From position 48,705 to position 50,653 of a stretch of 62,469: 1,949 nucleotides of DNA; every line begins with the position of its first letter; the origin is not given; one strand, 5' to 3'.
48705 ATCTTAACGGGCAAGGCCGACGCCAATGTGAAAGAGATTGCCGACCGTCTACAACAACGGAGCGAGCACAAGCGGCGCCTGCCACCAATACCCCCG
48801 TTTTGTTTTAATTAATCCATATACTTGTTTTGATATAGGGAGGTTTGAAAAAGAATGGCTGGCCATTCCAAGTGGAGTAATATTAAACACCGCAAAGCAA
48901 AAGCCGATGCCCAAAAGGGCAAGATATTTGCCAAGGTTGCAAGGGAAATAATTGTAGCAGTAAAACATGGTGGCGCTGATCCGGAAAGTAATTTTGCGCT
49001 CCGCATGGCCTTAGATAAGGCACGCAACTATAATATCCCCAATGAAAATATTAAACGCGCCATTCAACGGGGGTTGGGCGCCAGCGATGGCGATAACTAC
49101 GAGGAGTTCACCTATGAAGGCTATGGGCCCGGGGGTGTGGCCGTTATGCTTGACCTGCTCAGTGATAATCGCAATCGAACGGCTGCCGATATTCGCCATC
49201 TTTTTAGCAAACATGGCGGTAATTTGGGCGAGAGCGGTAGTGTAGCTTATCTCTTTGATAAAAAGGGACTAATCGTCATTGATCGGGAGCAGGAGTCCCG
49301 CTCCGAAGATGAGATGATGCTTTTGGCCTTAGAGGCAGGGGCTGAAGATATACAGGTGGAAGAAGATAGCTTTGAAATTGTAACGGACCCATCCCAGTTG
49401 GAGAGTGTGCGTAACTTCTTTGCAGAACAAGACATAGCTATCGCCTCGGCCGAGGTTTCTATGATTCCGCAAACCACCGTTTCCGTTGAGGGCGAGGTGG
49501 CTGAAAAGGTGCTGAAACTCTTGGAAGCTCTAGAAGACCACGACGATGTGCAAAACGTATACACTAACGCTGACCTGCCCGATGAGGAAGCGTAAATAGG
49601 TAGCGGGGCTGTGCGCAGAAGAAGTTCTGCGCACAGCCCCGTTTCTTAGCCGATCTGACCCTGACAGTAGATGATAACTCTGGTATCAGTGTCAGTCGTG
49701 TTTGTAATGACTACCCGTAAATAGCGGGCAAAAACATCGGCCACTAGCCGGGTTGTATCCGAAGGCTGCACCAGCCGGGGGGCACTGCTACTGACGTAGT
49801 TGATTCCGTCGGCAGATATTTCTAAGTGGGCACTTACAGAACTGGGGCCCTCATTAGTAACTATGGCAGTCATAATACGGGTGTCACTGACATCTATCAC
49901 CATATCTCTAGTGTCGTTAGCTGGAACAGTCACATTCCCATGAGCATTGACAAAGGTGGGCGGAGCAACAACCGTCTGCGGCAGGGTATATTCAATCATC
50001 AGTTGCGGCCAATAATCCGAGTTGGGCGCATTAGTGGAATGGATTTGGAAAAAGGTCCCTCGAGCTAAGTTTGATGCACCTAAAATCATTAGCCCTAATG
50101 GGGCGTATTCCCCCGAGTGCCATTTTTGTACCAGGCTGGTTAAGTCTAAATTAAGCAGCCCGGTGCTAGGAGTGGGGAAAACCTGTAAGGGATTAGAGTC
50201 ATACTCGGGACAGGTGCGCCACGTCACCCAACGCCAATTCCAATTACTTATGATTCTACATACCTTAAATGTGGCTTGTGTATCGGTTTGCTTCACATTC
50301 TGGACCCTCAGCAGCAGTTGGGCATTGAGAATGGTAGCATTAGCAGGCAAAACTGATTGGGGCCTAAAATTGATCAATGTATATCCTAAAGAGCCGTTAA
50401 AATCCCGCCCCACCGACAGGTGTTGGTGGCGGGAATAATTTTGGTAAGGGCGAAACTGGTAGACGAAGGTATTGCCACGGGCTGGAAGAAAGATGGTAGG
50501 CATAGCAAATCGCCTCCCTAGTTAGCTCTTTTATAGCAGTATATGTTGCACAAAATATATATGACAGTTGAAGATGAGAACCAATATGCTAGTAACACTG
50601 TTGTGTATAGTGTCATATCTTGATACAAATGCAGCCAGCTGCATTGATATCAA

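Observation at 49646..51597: Divergent two-gene module with a shared, unassigned C-terminal domain, inside the conserved yebC-ruvCAB block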

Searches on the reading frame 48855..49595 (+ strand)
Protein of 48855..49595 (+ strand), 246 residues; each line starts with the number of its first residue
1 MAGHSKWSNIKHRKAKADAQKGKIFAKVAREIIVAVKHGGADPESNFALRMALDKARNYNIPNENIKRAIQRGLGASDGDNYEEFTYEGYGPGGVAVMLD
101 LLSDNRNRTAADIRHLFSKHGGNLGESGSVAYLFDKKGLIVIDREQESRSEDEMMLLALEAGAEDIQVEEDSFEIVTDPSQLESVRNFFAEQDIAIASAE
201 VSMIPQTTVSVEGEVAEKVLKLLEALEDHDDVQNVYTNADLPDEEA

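Call 3: search_protein_families(library=pfam, proteins=[window:48855-49595:+], max_evalue=1)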
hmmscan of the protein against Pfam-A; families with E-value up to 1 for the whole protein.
window:48855-49595:+ (246 aa): 3 families
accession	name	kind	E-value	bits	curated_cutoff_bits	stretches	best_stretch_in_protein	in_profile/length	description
PF01709.26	Transcrip_reg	-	1.2e-63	214.1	27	1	82-239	1-160/160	TACO1/YebC second and third domain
PF20772.2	TACO1_YebC_N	-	1e-31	109.7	36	1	5-75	1-72/73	TACO1/YebC protein N-terminal domain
PF22629.2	ACT_AHAS_ss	-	0.033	14.8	27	0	182-228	12-64/67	AHAS small subunit-like ACT domain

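Call 95: find_homologous_proteins(query=window:48855-49592:+, max_evalue=1e-60)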
Query window:48855-49592:+ (246 aa): 7641 proteins with E <= 1e-60 among 8000 candidates; the best 120 are listed.
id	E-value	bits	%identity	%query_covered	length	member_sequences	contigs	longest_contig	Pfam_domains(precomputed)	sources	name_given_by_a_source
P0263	1.6e-154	530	100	100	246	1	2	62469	PF01709.27,PF20772.3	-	-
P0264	3.6e-137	473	88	99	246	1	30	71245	PF01709.27,PF20772.3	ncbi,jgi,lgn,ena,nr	ncbi:MAG TPA: YebC/PmpR family DNA-binding transcriptional regulator [Firmicutes bacterium]|jgi:YebC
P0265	9.4e-137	472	86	99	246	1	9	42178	PF01709.27,PF20772.3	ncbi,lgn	-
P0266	1.2e-136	472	87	99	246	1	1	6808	PF01709.27,PF20772.3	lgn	-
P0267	8.0e-133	459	84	100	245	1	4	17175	PF01709.27,PF20772.3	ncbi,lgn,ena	-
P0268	3.0e-131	454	82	100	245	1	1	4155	PF01709.27,PF20772.3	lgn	-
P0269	3.2e-131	454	82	100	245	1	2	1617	PF01709.27,PF20772.3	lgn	-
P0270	4.2e-131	454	83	100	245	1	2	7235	PF01709.27,PF20772.3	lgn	-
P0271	4.7e-131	453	82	100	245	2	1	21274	PF01709.27,PF20772.3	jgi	-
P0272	8.3e-131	453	82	100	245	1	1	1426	PF01709.27,PF20772.3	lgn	-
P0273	1.0e-130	452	82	100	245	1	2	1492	PF01709.27,PF20772.3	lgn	-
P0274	1.2e-130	452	82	100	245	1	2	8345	PF01709.27,PF20772.3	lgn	-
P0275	2.8e-129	448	81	100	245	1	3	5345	PF01709.27,PF20772.3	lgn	-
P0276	3.9e-129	447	81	100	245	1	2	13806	PF01709.27,PF20772.3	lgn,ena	-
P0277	3.5e-127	441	78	100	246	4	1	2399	PF01709.27,PF20772.3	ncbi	-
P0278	1.4e-119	416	73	100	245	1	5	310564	PF01709.27,PF20772.3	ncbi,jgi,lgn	ncbi:MAG: YebC/PmpR family DNA-binding transcriptional regulator [Bacillota bacterium]|jgi:YebC/PmpR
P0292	2.5e-110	386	71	99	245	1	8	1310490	PF01709.27,PF20772.3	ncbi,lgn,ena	ncbi:MAG: YebC/PmpR family DNA-binding transcriptional regulator [Bacillota bacterium]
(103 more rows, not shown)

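Call 96: find_encoding_contigs(protein=P0267, flank=6000, max_places=1)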
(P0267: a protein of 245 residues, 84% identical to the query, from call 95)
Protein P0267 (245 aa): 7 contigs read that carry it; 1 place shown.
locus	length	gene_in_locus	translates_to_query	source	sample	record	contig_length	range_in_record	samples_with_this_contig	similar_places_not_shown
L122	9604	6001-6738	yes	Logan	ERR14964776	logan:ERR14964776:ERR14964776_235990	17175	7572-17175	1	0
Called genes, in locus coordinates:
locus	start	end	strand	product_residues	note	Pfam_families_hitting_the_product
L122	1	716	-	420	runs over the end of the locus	PF01595:CNNM, PF00571:CBS, PF03471:CorC_HlyC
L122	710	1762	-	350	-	PF01595:CNNM, PF00571:CBS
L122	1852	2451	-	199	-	PF03956:Lys_export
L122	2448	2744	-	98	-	-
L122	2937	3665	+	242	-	PF10086:YhfC (weak)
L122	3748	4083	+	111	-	PF06133:Com_YlbF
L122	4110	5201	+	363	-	PF01926:MMR_HSR1, PF02421:FeoB_N (faint), PF06071:YchF-GTPase_C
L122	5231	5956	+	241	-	PF02540:NAD_synthase, PF03054:tRNA_Me_trans (faint)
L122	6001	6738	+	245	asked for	PF20772:TACO1_YebC_N, PF01709:Transcrip_reg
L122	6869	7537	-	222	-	-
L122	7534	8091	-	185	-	-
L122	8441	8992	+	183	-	PF08955:BofC_C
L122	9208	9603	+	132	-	?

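Call 97: find_encoding_contigs(protein=P0278, flank=6000, max_places=1)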
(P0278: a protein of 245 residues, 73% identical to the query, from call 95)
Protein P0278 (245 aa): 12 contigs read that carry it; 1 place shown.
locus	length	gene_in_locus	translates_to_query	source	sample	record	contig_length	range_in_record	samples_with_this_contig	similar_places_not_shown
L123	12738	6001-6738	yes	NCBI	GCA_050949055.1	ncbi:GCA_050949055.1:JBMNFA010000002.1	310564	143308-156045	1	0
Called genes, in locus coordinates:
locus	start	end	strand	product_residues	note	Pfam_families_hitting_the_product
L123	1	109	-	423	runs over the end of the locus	PF01595:CNNM, PF00571:CBS, PF03471:CorC_HlyC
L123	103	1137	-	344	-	PF01595:CNNM, PF00571:CBS (weak)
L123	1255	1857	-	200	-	PF03956:Lys_export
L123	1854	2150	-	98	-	PF03956:Lys_export (weak)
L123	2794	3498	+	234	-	PF10086:YhfC (weak)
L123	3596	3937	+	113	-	PF06133:Com_YlbF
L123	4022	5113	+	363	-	PF01926:MMR_HSR1, PF02421:FeoB_N (faint), PF06071:YchF-GTPase_C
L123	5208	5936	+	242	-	PF02540:NAD_synthase, PF03054:tRNA_Me_trans (faint)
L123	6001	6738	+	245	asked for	PF20772:TACO1_YebC_N, PF01709:Transcrip_reg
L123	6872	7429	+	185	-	PF08955:BofC_C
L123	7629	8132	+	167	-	PF02075:RuvC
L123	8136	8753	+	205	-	PF01330:RuvA_N, PF00633:HHH (faint), PF14520:HHH_5, PF21176:RecR_HhH (weak), PF07499:RuvA_C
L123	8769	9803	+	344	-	PF05496:RuvB_N, PF06068:TIP49 (weak), PF01078:Mg_chelatase (faint), PF00004:AAA, PF07728:AAA_5 (weak), PF17864:AAA_lid_4, PF05491:WHD_RuvB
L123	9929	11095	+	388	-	PF04055:Radical_SAM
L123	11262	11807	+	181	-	PF02677:QueH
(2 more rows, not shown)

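Call 98: find_encoding_contigs(protein=P0292, flank=6000, max_places=1)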
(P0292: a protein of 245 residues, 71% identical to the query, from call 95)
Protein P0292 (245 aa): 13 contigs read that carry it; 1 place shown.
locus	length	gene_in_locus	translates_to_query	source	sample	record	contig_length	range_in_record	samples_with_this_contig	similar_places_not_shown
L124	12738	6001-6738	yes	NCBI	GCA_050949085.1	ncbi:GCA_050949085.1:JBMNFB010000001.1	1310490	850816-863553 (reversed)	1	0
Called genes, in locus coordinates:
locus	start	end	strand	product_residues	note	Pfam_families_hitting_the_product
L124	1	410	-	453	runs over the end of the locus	PF02687:FtsX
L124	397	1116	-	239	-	PF00005:ABC_tran, PF02463:SMC_N (faint)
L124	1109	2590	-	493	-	PF02687:FtsX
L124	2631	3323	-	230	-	PF02463:SMC_N (faint), PF00005:ABC_tran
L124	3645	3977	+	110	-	PF06133:Com_YlbF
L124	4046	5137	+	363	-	PF01926:MMR_HSR1, PF02421:FeoB_N (faint), PF06071:YchF-GTPase_C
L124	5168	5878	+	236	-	PF02540:NAD_synthase, PF03054:tRNA_Me_trans (faint)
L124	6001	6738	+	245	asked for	PF20772:TACO1_YebC_N, PF01709:Transcrip_reg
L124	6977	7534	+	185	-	PF08955:BofC_C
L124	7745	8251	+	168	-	PF02075:RuvC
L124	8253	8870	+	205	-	PF01330:RuvA_N, PF14520:HHH_5, PF21176:RecR_HhH (faint), PF00633:HHH (weak), PF07499:RuvA_C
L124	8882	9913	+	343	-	PF05496:RuvB_N, PF00004:AAA, PF07728:AAA_5, PF17864:AAA_lid_4, PF05491:WHD_RuvB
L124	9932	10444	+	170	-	PF13302:Acetyltransf_3, PF00583:Acetyltransf_1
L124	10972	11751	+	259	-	PF06182:ABC2_membrane_6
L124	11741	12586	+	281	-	PF06182:ABC2_membrane_6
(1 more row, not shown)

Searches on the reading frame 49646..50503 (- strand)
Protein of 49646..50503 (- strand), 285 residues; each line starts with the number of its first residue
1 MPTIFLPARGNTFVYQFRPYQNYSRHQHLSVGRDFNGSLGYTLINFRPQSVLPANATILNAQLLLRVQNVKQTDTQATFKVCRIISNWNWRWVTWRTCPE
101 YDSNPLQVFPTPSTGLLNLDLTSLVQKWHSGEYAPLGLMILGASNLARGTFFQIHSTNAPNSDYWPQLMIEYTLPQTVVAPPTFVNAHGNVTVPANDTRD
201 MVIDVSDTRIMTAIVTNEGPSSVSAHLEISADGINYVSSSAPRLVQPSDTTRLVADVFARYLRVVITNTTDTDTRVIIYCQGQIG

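Call 3: search_protein_families(library=pfam, proteins=[window:49646-50503:-], max_evalue=1)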
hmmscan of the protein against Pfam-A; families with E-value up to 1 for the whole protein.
window:49646-50503:- (285 aa): 3 families
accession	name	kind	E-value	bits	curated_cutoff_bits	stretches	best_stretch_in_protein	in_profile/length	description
PF19912.4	DUF6385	-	4.9e-17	62.2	26.8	1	204-283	1-81/82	Domain of unknown function (DUF6385)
PF24517.2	CBM96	-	2.4e-14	54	26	1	6-171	5-163/164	Carbohydrate-binding module family 96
PF06848.17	Disaggr_repeat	-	0.015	15.4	33.9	0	115-169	126-178/179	Disaggregatase related repeat domain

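Call 4: search_protein_families(library=ncbifam, proteins=[window:49646-50503:-], max_evalue=1)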
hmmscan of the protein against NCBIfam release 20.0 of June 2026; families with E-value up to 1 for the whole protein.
window:49646-50503:- (285 aa): 1 family
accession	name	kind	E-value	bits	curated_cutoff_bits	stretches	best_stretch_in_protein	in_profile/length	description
NF033679.1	DNRLRE_dom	domain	7.3e-24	84.7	34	1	11-170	2-163/164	DNRLRE domain-containing protein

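Call 8: search_solved_structures(query=window:49646-50503:-, max_evalue=10)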
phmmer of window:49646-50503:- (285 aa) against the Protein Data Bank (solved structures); distinct sequences matched with E-value up to 10: 0.

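Call 12: find_homologous_proteins(query=window:49646-50503:-)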
Query window:49646-50503:- (285 aa): 6 proteins with E <= 0.001 among 660 candidates.
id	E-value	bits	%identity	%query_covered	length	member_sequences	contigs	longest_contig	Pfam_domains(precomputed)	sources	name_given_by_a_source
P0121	1.1e-189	647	99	100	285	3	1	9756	PF24517.3,PF19912.5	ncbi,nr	ncbi:MAG: DNRLRE domain-containing protein [Firmicutes bacterium]|nr:DNRLRE domain-containing protei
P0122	8.9e-137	473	75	99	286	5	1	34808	PF24517.3,PF19912.5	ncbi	-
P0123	5.4e-120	418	66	100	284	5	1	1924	PF24517.3,PF19912.5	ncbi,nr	ncbi:MAG TPA: DNRLRE domain-containing protein [Firmicutes bacterium]|nr:DNRLRE domain-containing pr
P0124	9.3e-118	411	65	100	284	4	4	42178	PF24517.3,PF19912.5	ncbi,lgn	-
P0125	2.3e-71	258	47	100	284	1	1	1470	PF24517.3,PF19912.5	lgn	-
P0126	5.3e-67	244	42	100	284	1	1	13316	PF24517.3,PF19912.5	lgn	-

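Call 57: search_protein_families(library=phrogs, proteins=[window:49646-50503:-], max_evalue=0.001)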
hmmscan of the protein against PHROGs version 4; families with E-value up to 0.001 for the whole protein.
window:49646-50503:- (285 aa): 0 families

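Call 72: predict_structure(alignment_id=A5)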
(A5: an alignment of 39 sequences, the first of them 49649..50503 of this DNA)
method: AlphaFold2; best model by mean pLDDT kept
length: 285 residues; sequences in the alignment: 39
mean_pLDDT: 93.3   pTM: 0.62
mean pLDDT of the five models: 93.3, 92.9, 92.4, 92.3, 92.3
residues with pLDDT >= 90: 236; 70-90: 43; 50-70: 6; < 50: 0
segments of 3 or more residues with pLDDT < 50: none
pLDDT, mean of each block of 10 residues (from residue 1): 92 97 96 95 93 91 98 91 97 97 96 97 96 95 91 97 97 79 86 95 88 94 96 93 95 88 95 94 81
secondary structure, 60 per line:
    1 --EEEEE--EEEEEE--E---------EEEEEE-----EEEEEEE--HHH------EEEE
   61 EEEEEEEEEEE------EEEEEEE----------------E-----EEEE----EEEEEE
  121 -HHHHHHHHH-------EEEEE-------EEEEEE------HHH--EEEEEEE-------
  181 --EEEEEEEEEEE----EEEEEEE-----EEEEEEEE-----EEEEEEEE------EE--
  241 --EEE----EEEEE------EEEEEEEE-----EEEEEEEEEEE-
elements in order: E3-7 E10-15 E28-33 E39-45 E57-71 E78-84 E107-110 E115-120 H122-130 E138-142 E150-155 E167-173 E183-193 E198-204 E210-217 E223-230 E243-245 E250-254 E261-268 E274-284

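Call 75: search_dna_similar(query=window:49649-50503:-, collection=phages, mode=protein, max_evalue=0.001, max_rows=10)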
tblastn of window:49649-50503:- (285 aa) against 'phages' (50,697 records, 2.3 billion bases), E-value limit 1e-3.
Records with a match: 1; places in all: 1; records where one place covers at least 80% of the query: 0.
Best place of each record, by identity: <60% 1.
By first word of the organism name: Bacillus 1.
By host as written in the record: Bacillus pumilus strain 145 1.
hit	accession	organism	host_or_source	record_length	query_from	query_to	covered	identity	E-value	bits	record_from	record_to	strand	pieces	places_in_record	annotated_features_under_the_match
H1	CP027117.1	Bacillus phage EZ-2018a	Bacillus pumilus strain 145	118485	3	146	51%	25.3%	1e-7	59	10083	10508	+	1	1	record has no annotation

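Call 77: fold_search(model_id=the predicted structure, library=pdb)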
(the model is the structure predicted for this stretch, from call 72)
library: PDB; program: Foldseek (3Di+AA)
matches with E <= 10: 1724; with E <= 0.001: 131
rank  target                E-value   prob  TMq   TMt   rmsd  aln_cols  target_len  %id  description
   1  8wab_A                9.8e-12  1.00  0.53  0.83   2.5       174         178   21  Crystal structure of a chondroitin sulfate-binding carbohydrate binding module of a chondroitinase (released 2024-01-17)
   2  8wab_B                2.4e-11  1.00  0.53  0.83   2.6       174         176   21  Crystal structure of a chondroitin sulfate-binding carbohydrate binding module of a chondroitinase (released 2024-01-17)
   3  7vbo                  4.0e-07  1.00  0.43  0.65   5.2       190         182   15  Alginate binding domain CBM (released 2022-09-07)
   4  2vvf_A                1.5e-06  1.00  0.23  0.24  26.2       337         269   13  Crystal structure of the major capsid protein P2 from Bacteriophage PM2 (released 2008-09-16)
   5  9efg_A                1.6e-06  1.00  0.24  0.12  14.6       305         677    9  VIP3Cb1 Toxin structure (released 2025-06-18)
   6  3x0t_A                1.8e-06  1.00  0.29  0.67   3.1       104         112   15  Crystal structure of PirA (released 2015-08-26)
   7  4h3w_A                2.1e-06  0.99  0.23  0.22  24.6       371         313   11  Crystal structure of a putative secreted protein (BDI_1231) from Parabacteroides distasonis ATCC 8503 at 2.00 A resolu (released 2012-11-14)
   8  4ind_A                2.3e-06  1.00  0.23  0.18  22.2       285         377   11  The Triple Jelly Roll Fold and Turret Assembly in an Archaeal Virus (released 2013-01-23)
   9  7fcn_A                4.1e-06  1.00  0.27  0.70   3.1       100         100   21  Crystal strcture of PirA insecticidal protein from Photorhabdus akhurstii (released 2022-07-20)
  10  4ycg_B                4.1e-06  1.00  0.39  0.54   4.9       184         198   13  Pro-bone morphogenetic protein 9 (released 2015-03-04)
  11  4ycg_A                4.1e-06  1.00  0.38  0.53   4.9       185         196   13  Pro-bone morphogenetic protein 9 (released 2015-03-04)
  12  4yci_B                5.2e-06  1.00  0.42  0.61   5.0       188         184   12  non-latent pro-bone morphogenetic protein 9 (released 2015-03-04)
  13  1yll_B                1.2e-05  1.00  0.25  0.36  27.5       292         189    9  Crystal Structure of the Conserved Protein of Unknown Function PA5104 from Pseudomonas aeruginosa PAO1 (released 2005-03-01)
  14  8dsn_K                1.2e-05  0.99  0.23  0.22  27.1       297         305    8  Peptidylglycine alpha hydroxylating monoxygenase, Q272A (released 2023-03-22)
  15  3x0t_B                1.4e-05  1.00  0.28  0.68   2.8       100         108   16  Crystal structure of PirA (released 2015-08-26)
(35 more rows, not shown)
